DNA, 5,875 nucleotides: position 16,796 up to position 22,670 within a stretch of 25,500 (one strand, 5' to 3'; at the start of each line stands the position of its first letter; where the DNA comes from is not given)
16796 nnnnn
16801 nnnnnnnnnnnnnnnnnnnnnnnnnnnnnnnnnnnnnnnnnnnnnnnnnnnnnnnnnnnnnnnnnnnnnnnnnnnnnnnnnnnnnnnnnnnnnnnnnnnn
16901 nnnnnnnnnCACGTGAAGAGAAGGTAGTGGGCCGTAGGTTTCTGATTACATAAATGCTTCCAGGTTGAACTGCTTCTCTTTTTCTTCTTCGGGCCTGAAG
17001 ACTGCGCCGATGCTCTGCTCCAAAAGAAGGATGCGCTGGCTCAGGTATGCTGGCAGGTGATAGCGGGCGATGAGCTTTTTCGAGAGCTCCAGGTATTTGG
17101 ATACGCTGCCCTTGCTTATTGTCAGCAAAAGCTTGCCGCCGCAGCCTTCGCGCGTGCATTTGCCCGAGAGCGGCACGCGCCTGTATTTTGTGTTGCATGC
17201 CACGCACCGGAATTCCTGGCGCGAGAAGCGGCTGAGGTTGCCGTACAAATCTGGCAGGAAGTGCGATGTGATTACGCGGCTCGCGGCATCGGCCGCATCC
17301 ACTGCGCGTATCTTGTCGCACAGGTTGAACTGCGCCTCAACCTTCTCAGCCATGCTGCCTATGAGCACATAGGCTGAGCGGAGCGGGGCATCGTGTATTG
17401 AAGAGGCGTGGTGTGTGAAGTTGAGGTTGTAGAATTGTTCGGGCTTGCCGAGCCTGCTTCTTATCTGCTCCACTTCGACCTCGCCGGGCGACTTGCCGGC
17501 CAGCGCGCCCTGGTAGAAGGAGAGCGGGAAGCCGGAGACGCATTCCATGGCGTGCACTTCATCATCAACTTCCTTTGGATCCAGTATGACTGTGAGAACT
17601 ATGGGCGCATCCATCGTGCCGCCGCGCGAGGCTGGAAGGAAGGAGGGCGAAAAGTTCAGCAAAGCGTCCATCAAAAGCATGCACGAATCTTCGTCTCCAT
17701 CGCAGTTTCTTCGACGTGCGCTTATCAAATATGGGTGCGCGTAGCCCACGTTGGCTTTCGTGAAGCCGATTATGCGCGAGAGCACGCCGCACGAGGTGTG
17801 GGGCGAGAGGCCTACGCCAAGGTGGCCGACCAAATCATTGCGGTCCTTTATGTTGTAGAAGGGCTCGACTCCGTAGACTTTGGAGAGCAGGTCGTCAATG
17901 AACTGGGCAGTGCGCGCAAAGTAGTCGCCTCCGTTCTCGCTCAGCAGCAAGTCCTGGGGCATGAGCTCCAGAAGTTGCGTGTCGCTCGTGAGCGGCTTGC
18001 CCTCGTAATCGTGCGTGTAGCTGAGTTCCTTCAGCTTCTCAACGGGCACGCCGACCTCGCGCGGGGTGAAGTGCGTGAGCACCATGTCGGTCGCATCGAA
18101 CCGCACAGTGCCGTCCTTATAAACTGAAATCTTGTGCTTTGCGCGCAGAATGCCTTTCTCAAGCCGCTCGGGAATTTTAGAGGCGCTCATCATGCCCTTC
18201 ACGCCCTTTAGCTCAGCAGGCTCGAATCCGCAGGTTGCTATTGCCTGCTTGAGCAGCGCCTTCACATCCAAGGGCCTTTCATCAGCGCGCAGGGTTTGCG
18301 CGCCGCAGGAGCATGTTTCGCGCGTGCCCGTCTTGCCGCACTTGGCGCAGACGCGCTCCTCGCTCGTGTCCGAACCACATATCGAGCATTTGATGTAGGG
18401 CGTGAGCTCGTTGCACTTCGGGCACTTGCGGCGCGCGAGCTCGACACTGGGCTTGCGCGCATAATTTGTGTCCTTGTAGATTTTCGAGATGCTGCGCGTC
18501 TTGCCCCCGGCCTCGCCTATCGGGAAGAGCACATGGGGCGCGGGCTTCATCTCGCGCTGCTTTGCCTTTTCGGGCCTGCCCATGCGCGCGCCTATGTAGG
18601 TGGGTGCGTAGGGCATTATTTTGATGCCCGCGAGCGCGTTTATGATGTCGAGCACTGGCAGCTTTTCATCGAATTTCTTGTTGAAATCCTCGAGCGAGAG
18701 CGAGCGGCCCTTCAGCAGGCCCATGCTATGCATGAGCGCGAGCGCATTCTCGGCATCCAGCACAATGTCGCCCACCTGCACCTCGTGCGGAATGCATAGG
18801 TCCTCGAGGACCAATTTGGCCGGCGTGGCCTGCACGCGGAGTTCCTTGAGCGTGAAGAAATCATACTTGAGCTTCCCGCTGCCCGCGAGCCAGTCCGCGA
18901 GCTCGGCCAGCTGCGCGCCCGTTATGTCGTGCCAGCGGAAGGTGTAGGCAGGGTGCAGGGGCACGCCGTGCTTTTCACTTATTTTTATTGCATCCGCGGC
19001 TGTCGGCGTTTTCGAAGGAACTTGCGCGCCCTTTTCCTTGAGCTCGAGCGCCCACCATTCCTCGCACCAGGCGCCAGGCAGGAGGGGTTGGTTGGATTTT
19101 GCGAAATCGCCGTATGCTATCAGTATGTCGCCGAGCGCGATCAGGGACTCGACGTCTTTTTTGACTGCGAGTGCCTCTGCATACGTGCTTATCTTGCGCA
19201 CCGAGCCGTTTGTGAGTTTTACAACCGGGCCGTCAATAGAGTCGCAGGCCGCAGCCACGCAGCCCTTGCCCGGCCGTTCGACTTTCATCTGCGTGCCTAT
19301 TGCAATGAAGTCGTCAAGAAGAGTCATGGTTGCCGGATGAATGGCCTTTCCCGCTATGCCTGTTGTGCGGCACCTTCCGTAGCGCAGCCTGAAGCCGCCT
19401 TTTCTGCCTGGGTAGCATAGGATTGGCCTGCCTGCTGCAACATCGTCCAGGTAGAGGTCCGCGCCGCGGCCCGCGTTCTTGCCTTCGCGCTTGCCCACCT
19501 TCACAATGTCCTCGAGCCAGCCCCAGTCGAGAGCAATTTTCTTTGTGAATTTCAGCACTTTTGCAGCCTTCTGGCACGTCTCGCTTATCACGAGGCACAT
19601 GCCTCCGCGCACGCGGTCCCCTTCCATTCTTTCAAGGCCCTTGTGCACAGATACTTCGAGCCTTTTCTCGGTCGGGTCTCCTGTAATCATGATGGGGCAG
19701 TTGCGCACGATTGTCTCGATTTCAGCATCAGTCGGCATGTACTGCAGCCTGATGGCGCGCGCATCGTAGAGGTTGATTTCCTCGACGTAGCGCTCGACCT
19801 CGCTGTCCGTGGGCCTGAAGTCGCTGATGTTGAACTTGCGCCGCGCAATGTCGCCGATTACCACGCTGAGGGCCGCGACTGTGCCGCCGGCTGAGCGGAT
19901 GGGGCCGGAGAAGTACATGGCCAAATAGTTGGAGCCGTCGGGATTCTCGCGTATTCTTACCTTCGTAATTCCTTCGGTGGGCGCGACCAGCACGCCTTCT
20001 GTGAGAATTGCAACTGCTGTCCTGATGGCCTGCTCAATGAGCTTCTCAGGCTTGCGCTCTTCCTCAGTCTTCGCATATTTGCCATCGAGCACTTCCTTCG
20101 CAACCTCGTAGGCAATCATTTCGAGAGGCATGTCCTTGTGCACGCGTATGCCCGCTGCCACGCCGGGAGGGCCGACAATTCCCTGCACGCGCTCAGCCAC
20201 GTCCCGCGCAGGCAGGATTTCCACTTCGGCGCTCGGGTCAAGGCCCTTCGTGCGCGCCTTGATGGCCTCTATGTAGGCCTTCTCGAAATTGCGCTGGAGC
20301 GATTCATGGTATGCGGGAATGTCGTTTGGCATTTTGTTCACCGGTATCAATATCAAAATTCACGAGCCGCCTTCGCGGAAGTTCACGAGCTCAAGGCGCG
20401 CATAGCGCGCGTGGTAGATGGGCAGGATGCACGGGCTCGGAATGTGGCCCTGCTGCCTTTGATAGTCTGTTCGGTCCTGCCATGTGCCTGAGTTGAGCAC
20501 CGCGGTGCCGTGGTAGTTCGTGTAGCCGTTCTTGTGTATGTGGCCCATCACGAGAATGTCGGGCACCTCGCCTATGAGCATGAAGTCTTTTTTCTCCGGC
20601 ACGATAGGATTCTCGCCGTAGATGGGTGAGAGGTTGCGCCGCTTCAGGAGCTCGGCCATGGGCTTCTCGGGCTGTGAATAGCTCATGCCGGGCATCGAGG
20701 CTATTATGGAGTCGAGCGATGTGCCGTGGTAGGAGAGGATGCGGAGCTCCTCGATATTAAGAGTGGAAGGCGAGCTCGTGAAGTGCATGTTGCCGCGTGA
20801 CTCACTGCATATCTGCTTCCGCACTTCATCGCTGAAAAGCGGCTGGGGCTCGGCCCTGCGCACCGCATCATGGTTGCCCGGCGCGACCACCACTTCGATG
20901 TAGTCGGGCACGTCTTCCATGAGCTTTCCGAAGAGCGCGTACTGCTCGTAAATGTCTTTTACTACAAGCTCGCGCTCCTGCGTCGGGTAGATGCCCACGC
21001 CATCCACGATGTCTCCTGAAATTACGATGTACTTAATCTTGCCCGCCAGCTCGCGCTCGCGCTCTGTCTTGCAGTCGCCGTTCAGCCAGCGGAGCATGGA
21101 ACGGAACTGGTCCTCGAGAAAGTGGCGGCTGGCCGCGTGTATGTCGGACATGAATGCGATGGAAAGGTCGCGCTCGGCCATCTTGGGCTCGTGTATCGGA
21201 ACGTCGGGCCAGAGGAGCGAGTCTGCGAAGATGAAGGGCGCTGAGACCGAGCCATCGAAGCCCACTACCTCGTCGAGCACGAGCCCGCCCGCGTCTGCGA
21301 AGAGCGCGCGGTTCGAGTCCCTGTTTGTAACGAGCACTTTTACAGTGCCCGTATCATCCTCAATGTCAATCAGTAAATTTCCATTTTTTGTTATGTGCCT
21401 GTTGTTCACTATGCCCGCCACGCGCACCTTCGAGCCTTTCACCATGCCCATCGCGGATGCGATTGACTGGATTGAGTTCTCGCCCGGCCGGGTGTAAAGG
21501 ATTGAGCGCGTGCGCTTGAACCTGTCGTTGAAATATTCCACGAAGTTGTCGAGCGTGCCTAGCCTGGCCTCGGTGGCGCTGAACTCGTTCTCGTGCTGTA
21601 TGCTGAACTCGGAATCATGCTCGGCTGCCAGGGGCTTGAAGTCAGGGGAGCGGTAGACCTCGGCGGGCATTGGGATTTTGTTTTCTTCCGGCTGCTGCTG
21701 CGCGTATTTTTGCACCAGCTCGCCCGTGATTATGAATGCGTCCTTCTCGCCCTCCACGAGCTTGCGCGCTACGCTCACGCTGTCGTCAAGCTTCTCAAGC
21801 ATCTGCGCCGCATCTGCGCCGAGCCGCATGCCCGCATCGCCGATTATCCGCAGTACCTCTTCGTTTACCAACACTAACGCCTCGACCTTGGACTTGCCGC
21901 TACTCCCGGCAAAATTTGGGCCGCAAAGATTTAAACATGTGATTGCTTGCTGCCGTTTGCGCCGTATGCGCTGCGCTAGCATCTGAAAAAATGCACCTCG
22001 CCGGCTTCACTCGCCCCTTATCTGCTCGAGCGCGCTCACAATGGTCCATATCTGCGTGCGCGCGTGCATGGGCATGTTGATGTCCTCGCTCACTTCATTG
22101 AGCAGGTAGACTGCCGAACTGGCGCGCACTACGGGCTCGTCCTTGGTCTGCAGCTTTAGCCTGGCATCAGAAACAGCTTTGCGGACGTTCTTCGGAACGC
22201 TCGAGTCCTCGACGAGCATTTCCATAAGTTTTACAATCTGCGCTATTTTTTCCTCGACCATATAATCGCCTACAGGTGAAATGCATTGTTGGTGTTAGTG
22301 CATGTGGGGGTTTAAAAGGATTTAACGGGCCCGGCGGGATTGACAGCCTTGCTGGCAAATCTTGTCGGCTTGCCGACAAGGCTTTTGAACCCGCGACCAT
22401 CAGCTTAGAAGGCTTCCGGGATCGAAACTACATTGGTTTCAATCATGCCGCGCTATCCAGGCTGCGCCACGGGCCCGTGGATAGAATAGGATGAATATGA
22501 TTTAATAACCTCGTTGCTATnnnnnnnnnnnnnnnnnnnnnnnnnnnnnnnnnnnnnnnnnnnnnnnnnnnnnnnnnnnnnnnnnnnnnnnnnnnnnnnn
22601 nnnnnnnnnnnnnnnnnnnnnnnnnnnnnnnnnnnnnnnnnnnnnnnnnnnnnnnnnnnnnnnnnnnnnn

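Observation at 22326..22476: tRNA-Arg(UCU) gene split by two non-canonical introns (anticodon stem and T-loop)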

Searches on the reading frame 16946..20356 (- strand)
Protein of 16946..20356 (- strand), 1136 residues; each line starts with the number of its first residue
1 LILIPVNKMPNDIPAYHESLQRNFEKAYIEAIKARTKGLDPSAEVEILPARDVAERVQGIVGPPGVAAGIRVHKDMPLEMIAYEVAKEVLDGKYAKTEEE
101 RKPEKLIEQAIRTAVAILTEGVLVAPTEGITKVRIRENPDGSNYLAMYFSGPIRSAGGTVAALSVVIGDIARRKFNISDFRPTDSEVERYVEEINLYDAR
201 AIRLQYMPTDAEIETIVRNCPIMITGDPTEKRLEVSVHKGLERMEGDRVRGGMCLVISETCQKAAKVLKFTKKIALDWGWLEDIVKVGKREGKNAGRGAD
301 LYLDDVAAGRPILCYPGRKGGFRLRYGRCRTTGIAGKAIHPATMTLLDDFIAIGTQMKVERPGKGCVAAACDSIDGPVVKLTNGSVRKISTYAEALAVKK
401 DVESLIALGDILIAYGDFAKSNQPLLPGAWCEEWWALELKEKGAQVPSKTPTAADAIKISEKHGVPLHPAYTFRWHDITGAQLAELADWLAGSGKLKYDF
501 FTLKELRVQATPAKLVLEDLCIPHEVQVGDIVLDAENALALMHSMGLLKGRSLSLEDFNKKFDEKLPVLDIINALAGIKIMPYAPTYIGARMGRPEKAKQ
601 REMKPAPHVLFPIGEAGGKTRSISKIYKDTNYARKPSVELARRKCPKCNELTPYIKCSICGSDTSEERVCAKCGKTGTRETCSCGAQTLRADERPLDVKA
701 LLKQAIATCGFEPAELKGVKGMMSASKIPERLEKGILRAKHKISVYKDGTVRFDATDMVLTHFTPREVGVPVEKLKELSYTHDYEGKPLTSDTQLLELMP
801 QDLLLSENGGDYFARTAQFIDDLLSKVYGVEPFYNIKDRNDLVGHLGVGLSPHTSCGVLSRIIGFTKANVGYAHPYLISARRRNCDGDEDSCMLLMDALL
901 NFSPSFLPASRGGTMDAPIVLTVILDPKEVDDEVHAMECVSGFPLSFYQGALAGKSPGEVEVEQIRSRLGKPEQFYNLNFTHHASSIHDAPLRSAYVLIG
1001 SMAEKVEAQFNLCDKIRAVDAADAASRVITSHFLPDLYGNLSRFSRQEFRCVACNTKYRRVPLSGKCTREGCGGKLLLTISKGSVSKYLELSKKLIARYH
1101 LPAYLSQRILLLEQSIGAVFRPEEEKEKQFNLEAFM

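Call 7: search_protein_families(library=pfam, proteins=[window:16946-20356:-])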
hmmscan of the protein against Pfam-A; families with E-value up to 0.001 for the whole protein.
window:16946-20356:- (1136 aa): 3 families
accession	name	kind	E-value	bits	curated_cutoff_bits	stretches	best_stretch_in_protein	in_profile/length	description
PF24844.1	PolC_DP2_central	-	1.1e-127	426.4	24.3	1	297-675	9-368/372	DNA polymerase II large subunit DP2, central domain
PF24846.1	PolC_DP2_cat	-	2.3e-126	421.2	24.3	1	714-1005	6-299/299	DNA polymerase II large subunit DP2, catalytic domain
PF03833.19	PolC_DP2_N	-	1.5e-93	313.3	24.3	1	16-286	2-270/271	DNA polymerase II large subunit DP2, N-terminal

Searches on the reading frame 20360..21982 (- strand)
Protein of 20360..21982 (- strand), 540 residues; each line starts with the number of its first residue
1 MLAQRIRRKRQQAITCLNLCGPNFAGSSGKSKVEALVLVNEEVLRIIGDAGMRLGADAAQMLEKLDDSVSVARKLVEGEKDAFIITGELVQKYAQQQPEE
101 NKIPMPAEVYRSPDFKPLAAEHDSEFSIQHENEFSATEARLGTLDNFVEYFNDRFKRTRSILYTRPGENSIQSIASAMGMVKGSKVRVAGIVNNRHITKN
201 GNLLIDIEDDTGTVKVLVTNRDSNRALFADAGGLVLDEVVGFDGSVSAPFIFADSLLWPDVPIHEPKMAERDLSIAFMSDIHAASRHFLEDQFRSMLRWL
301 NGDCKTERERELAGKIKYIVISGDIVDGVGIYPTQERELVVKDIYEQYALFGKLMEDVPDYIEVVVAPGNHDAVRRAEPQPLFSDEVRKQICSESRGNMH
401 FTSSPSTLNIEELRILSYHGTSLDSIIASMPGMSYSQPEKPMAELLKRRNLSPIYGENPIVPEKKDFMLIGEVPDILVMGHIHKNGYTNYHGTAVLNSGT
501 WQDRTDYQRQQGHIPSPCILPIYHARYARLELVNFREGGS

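Call 6: find_encoding_contigs(protein=window:20360-21982:-, flank=3000, max_places=6)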
Protein window:20360-21982:- (540 aa): no gene with exactly this product is on record in the collection.

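Call 7: search_protein_families(library=pfam, proteins=[window:20360-21982:-])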
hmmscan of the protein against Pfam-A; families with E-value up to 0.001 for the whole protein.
window:20360-21982:- (540 aa): 4 families
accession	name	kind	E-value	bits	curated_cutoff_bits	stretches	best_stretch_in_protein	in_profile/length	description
PF00149.33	Metallophos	-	4.7e-14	53.7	21.5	1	274-484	2-190/191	Calcineurin-like phosphoesterase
PF04042.21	DNA_pol_E_B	-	2.6e-11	43.8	29.1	1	275-481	1-203/210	DNA polymerase alpha/epsilon subunit B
PF12850.12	Metallophos_2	-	1.8e-06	28.5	27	1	275-509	3-143/154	Calcineurin-like phosphoesterase superfamily domain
PF01336.31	tRNA_anti-codon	-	8.8e-05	22.8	27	1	186-248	1-59/75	OB-fold nucleic acid binding domain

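Call 25: find_homologous_proteins(query=window:20360-21982:-, max_evalue=1e-30)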
Query window:20360-21982:- (540 aa): 1738 proteins with E <= 1e-30 among 8000 candidates; the best 120 are listed.
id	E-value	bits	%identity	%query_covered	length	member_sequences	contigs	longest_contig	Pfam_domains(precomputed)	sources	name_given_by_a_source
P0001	0.0e+0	1064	93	93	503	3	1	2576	PF04042.22,PF12850.13,PF00149.34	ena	-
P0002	1.2e-271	920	79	93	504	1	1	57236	PF04042.22,PF00149.34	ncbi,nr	ncbi:DNA polymerase II small subunit [Candidatus Burarchaeum australiense]|nr:DNA polymerase II smal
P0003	4.0e-246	836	72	90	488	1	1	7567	PF04042.22,PF12850.13,PF00149.34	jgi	-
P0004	3.8e-234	796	69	92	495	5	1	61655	PF04042.22,PF12850.13,PF00149.34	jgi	-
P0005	2.4e-231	787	68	92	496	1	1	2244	PF04042.22,PF12850.13,PF00149.34,PF01336.32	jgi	-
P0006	3.5e-225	767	66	92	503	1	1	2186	PF04042.22,PF12850.13,PF00149.34,PF01336.32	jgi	jgi:DNA polymerase II small subunit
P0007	2.6e-168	579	52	92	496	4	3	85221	PF12850.13,PF00149.34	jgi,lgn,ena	-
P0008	3.5e-168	579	50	92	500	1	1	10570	PF04042.22,PF00149.34,PF01336.32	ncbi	-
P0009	1.3e-167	577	50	91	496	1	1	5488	PF04042.22,PF12850.13,PF00149.34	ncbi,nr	ncbi:MAG: DNA-directed DNA polymerase II small subunit [Candidatus Micrarchaeota archaeon]|nr:DNA-di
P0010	2.1e-167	576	53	92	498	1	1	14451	PF04042.22,PF12850.13,PF00149.34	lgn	-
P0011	5.1e-167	575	51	92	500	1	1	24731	PF04042.22,PF12850.13,PF00149.34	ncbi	-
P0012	7.8e-167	574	50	92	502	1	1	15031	PF04042.22,PF00149.34,PF01336.32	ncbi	ncbi:MAG: DNA-directed DNA polymerase II small subunit [Candidatus Micrarchaeota archaeon]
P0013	2.1e-166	573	52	92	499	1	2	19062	PF04042.22,PF12850.13,PF00149.34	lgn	-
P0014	3.8e-165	569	51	93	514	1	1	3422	PF04042.22,PF12850.13,PF00149.34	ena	-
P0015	6.8e-165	568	51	93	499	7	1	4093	PF04042.22,PF12850.13,PF00149.34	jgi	-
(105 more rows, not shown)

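Call 26: find_encoding_contigs(protein=P0002, flank=4000, max_places=3)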
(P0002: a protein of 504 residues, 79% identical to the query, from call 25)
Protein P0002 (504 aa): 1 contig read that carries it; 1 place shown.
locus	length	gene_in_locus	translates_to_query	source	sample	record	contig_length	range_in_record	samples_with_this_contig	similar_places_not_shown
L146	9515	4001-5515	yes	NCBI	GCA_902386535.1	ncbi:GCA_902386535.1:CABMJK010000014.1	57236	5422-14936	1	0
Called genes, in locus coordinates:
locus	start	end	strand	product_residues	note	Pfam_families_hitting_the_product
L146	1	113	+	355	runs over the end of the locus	PF03485:Arg_tRNA_synt_N, PF00750:tRNA-synt_1d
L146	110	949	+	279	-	PF00750:tRNA-synt_1d (weak), PF05746:DALR_1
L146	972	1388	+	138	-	-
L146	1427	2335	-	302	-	PF01145:Band_7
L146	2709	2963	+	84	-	PF03685:UPF0147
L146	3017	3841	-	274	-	-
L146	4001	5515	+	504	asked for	PF00149:Metallophos, PF04042:DNA_pol_E_B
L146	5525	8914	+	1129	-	PF03833:PolC_DP2_N, PF24844:PolC_DP2_central, PF24846:PolC_DP2_cat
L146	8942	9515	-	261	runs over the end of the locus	PF07934:OGG_N (faint), PF00730:HhH-GPD (weak), PF00633:HHH (faint)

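Call 27: find_encoding_contigs(protein=P0004, flank=4000, max_places=3)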
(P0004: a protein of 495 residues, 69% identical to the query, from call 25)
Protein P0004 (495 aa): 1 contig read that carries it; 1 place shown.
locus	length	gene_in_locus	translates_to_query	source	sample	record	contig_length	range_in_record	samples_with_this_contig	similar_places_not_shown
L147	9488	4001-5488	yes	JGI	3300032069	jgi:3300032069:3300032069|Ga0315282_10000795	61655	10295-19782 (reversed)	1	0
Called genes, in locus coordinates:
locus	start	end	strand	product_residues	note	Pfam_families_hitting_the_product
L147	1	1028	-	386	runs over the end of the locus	PF02355:SecD_SecF_C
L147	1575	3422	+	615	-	PF03485:Arg_tRNA_synt_N, PF00750:tRNA-synt_1d, PF05746:DALR_1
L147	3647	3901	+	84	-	PF03685:UPF0147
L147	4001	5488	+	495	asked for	PF00149:Metallophos, PF04042:DNA_pol_E_B, PF12850:Metallophos_2 (faint)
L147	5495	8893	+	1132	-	PF03833:PolC_DP2_N, PF24844:PolC_DP2_central, PF24846:PolC_DP2_cat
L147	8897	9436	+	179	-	-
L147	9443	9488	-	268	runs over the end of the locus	PF07934:OGG_N (faint), PF00633:HHH (weak)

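Call 28: find_encoding_contigs(protein=P0003, flank=4000, max_places=3)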
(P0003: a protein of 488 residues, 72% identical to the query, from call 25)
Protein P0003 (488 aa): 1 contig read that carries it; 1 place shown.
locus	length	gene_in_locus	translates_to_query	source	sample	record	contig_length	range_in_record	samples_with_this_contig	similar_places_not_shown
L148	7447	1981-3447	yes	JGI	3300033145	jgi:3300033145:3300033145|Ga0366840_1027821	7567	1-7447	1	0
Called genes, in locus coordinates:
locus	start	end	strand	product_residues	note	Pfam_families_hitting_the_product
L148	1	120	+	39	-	?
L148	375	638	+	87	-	PF03685:UPF0147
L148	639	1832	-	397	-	-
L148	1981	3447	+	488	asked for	PF00149:Metallophos, PF04042:DNA_pol_E_B, PF12850:Metallophos_2 (weak)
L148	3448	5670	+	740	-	PF03833:PolC_DP2_N, PF24844:PolC_DP2_central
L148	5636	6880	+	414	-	PF24846:PolC_DP2_cat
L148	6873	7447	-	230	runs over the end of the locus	?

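Call 57: find_encoding_contigs(protein=P0001, flank=3000, max_places=4)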
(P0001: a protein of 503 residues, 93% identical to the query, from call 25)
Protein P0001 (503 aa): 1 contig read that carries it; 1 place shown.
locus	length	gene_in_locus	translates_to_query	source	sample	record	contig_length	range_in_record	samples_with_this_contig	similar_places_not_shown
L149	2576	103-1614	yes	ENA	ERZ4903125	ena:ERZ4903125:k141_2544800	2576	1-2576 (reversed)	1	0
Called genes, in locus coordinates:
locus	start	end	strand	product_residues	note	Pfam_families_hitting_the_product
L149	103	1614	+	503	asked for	PF00149:Metallophos, PF12850:Metallophos_2 (faint), PF04042:DNA_pol_E_B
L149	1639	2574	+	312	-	?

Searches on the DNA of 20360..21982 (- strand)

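Call 38: search_rna_families(sources=[L033, L062, L095, L051, L146, L016], threshold=gathering)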
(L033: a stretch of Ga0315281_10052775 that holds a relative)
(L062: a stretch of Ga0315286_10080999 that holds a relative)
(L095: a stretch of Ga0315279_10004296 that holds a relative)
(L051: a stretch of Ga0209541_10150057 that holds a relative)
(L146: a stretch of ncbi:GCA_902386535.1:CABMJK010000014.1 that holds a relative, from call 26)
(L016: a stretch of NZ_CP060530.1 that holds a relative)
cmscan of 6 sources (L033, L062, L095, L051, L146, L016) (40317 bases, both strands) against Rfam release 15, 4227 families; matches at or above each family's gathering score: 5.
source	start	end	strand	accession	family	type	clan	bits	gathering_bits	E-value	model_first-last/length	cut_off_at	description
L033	1397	1471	-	RF00005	tRNA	Gene; tRNA;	CL00001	66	29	2.5e-12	1-71/71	no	tRNA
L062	237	311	+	RF00005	tRNA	Gene; tRNA;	CL00001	66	29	2.5e-12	1-71/71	no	tRNA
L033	3756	3828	+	RF00005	tRNA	Gene; tRNA;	CL00001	54.3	29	4.2e-09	1-71/71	no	tRNA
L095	7401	7492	+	RF00005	tRNA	Gene; tRNA;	CL00001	44.3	29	2.3e-06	1-71/71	no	tRNA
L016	771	829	-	RF00005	tRNA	Gene; tRNA;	CL00001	33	29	0.003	1-71/71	no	tRNA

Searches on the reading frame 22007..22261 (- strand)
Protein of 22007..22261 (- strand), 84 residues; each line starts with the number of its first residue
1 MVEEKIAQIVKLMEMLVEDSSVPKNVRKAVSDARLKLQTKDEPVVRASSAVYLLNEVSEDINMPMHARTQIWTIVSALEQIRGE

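Call 7: search_protein_families(library=pfam, proteins=[window:22007-22261:-])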
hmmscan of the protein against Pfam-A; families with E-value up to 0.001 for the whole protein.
window:22007-22261:- (84 aa): 1 family
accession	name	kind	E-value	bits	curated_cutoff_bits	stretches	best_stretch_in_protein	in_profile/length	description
PF03685.18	UPF0147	-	7.4e-29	100.1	23.6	1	3-81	2-81/81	Uncharacterised protein family (UPF0147)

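Call 12: find_encoding_contigs(protein=window:22007-22261:-, flank=3000, max_places=10)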
Protein window:22007-22261:- (84 aa): no gene with exactly this product is on record in the collection.

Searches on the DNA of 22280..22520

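Call 37: search_rna_families(source=window, start=22280, end=22520, threshold=evalue, max_evalue=10, show_alignments=2)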
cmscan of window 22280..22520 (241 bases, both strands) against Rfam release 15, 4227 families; matches with E-value up to 10: 3.
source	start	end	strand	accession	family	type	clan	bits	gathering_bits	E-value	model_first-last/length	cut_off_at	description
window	22334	22394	+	RF04206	MIR9555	Gene; miRNA;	-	17.6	119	1.2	21-110/137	no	MIR9555 microRNA precursor family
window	22334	22393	-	RF04252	mir-8186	Gene; miRNA;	-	14.2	80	2.6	1-61/61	no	mir-8186 microRNA precursor family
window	22336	22363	+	RF01837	toga_FSE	Cis-reg; frameshift_element;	-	13.4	40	7.3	1-29/29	no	togavirus ribosomal frameshift element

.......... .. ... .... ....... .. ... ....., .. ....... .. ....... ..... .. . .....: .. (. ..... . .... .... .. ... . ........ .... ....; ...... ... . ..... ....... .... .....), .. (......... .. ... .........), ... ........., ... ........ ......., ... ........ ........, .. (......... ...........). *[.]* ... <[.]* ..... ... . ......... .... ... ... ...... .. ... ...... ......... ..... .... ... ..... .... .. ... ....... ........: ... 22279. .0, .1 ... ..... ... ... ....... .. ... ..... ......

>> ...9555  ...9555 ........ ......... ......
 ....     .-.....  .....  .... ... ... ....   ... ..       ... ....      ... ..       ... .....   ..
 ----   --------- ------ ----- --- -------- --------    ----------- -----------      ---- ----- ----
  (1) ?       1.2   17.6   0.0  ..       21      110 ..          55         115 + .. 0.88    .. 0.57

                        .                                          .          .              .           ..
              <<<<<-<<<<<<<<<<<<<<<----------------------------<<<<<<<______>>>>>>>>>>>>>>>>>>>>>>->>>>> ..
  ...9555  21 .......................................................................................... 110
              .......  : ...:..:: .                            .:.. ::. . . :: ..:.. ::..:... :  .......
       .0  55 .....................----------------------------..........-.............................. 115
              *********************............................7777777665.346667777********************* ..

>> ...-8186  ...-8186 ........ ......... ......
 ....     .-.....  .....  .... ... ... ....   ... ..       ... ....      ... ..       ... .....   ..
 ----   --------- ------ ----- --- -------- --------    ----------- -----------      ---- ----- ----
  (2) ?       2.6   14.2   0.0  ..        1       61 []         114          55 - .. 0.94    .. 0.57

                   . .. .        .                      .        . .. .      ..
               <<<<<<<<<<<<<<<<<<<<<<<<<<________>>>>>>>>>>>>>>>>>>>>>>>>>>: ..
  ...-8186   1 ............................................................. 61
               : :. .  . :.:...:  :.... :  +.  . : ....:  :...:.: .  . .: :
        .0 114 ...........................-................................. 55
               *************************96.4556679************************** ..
